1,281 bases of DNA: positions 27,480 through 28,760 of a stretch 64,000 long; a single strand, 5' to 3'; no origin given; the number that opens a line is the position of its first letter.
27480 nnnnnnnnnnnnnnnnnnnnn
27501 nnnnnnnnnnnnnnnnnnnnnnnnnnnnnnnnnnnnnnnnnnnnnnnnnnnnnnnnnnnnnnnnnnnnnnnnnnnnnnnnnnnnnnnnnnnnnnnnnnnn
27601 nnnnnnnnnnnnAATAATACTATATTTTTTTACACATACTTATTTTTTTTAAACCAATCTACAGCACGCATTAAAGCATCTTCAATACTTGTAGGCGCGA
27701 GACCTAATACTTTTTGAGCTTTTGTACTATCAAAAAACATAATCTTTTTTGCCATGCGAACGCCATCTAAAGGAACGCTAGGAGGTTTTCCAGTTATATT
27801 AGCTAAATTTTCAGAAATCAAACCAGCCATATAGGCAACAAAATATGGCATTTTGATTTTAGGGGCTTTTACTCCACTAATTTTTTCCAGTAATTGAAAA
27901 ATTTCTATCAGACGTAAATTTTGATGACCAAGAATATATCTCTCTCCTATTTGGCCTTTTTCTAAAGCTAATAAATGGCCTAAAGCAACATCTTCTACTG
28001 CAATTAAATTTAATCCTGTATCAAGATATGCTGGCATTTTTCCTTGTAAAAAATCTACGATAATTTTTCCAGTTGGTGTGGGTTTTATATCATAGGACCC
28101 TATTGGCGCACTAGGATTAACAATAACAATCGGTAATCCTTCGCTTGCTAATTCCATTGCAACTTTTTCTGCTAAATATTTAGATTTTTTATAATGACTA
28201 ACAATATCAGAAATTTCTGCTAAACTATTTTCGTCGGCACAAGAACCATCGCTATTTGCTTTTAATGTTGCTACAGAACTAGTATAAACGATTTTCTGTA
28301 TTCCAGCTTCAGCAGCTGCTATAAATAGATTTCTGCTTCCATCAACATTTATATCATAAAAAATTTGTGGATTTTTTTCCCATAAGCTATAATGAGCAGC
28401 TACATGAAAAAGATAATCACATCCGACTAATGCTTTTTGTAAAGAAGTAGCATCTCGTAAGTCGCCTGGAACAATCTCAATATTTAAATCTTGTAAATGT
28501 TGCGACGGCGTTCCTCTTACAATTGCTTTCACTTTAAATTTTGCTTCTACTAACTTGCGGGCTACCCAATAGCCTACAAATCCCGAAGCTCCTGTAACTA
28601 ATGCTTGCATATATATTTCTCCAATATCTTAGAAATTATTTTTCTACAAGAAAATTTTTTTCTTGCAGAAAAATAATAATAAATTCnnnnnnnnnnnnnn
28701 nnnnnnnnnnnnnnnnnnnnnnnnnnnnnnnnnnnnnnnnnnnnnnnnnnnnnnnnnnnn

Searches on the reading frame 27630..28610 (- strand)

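Call 52: search_protein_families(library=pfam, proteins=[window:27630-28610:-], max_evalue=0.00001)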
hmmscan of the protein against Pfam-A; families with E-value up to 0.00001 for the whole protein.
window:27630-28610:- (326 aa): 8 families
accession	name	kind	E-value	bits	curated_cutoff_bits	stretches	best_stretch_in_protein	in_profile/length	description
PF01370.27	Epimerase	-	7.4e-31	107.8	20.9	1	3-228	1-240/240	NAD dependent epimerase/dehydratase family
PF01073.25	3Beta_HSD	-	1.4e-21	77.2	22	1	4-153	1-159/280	3-beta hydroxysteroid dehydrogenase/isomerase family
PF05368.20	NmrA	-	1.3e-16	61.6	27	1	4-114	6-109/298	NmrA-like family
PF07993.18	NAD_binding_4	-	3.8e-16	59.5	20.1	1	5-171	1-209/258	Male sterility protein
PF13460.12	NAD_binding_10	-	7.5e-16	59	27.2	1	7-168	1-145/184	NAD(P)H-binding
PF16363.11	GDP_Man_Dehyd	-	1.3e-12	48.3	27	1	4-184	1-198/332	GDP-mannose 4,6 dehydratase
PF02719.21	Polysacc_synt_2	-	9.5e-09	35.3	20.2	1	4-112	2-128/293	Polysaccharide biosynthesis protein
PF04321.23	RmlD_sub_bind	-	6.4e-07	29.2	27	1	1-150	1-135/287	RmlD substrate binding domain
